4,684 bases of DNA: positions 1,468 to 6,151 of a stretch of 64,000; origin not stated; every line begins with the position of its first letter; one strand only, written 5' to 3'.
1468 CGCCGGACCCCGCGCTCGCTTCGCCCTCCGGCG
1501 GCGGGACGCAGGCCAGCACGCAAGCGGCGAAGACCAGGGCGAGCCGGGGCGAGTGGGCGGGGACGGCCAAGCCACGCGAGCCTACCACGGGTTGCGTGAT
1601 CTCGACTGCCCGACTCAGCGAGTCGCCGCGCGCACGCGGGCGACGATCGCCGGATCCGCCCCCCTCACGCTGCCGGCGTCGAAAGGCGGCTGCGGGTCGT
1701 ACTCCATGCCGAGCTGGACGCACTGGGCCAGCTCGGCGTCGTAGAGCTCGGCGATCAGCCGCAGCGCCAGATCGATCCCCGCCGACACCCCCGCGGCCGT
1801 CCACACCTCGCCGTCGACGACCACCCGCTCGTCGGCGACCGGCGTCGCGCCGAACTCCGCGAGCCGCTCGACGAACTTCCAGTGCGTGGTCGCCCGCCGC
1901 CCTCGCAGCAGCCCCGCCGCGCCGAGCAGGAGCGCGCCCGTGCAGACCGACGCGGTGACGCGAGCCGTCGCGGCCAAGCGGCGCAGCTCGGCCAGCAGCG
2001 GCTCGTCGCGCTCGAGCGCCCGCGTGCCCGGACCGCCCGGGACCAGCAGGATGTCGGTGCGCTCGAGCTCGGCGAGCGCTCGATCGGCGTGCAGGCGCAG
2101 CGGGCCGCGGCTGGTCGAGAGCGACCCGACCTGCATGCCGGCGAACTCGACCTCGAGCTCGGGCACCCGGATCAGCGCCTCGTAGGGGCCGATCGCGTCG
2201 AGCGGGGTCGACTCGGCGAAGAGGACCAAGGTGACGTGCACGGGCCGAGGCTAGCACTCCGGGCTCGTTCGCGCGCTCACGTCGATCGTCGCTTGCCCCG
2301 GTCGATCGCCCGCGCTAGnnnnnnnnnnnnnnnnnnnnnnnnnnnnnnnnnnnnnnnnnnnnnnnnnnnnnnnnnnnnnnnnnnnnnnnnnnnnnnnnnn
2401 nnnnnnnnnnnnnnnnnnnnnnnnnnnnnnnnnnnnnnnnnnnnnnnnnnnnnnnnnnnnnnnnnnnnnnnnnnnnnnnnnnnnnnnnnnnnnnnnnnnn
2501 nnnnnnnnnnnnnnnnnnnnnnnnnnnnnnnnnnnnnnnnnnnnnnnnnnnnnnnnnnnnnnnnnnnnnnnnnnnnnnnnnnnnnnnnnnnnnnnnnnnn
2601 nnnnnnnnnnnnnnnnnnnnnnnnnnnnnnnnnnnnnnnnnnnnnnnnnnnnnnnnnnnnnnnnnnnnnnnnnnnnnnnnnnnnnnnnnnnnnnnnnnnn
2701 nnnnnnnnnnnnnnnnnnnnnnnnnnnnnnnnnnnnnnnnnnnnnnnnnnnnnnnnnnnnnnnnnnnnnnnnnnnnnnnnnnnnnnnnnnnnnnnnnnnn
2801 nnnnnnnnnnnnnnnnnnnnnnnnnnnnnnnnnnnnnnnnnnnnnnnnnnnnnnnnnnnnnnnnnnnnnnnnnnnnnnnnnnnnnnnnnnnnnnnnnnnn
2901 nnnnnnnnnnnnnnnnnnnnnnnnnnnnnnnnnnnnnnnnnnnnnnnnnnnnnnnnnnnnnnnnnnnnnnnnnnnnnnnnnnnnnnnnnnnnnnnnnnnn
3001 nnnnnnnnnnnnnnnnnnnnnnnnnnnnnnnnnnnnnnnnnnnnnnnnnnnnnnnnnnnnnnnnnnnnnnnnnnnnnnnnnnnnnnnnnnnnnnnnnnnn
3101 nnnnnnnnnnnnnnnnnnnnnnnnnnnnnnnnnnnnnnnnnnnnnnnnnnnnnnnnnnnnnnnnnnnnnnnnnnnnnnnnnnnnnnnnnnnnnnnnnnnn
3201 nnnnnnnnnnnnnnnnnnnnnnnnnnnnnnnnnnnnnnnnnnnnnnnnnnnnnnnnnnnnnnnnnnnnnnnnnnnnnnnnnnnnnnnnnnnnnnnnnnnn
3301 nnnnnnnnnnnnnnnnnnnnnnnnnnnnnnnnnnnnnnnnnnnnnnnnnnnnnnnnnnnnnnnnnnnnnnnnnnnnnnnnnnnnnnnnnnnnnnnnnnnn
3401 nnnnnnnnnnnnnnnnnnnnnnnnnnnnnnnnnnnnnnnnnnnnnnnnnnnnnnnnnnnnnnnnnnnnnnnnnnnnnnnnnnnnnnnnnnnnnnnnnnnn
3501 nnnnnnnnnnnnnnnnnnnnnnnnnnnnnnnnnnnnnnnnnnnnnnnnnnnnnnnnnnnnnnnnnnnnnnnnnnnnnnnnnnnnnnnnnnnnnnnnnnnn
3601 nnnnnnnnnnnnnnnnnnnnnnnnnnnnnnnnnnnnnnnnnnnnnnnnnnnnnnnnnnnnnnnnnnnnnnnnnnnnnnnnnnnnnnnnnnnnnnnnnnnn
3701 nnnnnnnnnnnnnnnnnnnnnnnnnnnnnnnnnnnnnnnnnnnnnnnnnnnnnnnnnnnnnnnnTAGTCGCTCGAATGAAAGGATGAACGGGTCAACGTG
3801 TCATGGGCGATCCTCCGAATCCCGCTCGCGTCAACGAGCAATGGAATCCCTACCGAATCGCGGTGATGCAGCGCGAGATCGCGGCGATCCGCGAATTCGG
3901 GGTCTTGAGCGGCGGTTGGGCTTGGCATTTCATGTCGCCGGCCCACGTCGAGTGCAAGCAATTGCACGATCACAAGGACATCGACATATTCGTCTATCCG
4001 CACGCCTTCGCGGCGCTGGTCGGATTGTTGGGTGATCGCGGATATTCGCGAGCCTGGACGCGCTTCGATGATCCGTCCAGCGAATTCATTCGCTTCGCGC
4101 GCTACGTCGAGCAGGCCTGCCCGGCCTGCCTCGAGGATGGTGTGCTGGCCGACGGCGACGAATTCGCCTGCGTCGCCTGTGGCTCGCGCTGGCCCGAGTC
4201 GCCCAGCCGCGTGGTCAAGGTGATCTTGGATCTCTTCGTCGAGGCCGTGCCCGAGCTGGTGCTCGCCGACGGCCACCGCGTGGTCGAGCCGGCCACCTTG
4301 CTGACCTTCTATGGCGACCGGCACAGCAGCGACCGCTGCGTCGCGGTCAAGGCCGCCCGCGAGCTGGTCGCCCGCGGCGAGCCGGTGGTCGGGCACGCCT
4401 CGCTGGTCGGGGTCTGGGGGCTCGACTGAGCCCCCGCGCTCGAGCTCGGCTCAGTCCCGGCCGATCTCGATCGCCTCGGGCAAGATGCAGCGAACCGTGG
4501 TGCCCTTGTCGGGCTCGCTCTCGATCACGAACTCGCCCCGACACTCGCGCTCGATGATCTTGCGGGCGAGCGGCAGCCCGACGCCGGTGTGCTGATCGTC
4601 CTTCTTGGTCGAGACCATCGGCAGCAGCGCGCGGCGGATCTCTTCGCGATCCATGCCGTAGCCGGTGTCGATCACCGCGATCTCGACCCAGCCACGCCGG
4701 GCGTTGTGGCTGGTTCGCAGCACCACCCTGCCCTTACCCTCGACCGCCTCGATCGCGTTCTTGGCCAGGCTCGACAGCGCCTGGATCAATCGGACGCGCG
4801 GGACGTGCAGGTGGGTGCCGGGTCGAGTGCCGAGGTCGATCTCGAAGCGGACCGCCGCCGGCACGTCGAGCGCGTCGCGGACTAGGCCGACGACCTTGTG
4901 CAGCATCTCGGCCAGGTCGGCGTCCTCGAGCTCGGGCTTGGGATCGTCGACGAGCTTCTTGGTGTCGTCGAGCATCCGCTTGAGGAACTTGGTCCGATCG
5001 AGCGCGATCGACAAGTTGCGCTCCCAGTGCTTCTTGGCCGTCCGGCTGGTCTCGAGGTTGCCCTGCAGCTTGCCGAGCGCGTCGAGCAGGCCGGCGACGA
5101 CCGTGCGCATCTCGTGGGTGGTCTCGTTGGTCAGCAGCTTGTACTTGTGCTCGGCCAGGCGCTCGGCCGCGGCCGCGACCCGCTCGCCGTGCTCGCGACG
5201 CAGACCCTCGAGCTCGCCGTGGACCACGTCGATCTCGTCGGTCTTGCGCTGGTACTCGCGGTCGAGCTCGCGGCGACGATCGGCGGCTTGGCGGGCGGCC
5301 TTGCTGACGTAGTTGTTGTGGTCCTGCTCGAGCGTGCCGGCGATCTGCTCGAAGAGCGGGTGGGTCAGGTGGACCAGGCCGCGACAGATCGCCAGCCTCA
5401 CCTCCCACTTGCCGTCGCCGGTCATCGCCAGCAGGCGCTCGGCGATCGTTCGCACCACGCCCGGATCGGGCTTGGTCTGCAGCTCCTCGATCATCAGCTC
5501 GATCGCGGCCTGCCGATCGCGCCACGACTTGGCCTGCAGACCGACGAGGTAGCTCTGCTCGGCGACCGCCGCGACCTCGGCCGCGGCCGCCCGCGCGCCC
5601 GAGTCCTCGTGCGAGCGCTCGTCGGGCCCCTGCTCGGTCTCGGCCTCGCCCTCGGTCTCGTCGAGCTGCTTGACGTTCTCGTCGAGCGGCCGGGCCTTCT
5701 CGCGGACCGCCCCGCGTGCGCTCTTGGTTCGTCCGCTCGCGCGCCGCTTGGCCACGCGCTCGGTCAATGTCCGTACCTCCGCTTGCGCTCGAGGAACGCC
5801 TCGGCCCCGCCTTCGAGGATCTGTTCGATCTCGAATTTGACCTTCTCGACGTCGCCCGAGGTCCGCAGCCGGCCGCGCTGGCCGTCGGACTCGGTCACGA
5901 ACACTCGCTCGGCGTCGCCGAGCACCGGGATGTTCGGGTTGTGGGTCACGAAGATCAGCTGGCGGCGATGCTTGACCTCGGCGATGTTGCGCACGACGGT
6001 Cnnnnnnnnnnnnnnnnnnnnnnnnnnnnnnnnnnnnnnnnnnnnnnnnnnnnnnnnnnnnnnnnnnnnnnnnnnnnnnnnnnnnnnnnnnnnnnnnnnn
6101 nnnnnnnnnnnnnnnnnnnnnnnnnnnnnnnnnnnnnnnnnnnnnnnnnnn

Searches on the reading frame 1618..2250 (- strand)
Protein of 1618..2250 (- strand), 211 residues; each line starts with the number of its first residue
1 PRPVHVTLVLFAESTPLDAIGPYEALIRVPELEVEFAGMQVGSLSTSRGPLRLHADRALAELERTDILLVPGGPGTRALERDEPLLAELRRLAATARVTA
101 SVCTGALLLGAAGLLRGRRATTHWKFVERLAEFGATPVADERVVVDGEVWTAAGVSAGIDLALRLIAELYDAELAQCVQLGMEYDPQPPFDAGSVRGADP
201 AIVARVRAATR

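Call 62: search_protein_families(library=pfam, proteins=[window:1618-2250:-], max_evalue=0.0001)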
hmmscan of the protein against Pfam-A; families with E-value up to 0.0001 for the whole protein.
window:1618-2250:- (211 aa): 1 family
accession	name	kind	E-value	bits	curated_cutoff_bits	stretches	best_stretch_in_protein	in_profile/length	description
PF01965.30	DJ-1_PfpI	-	4e-27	95.5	26.6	1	6-167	3-164/165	DJ-1/PfpI family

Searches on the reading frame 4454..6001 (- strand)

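Call 62: search_protein_families(library=pfam, proteins=[window:4454-6001:-], max_evalue=0.0001)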
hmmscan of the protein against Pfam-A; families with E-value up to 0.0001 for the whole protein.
window:4454-6001:- (516 aa): 1 family
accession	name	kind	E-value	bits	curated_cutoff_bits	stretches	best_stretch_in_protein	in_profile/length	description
PF02518.31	HATPase_c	-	1.2e-17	64.7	26.4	1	403-510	4-110/111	Histidine kinase-, DNA gyrase B-, and HSP90-like ATPase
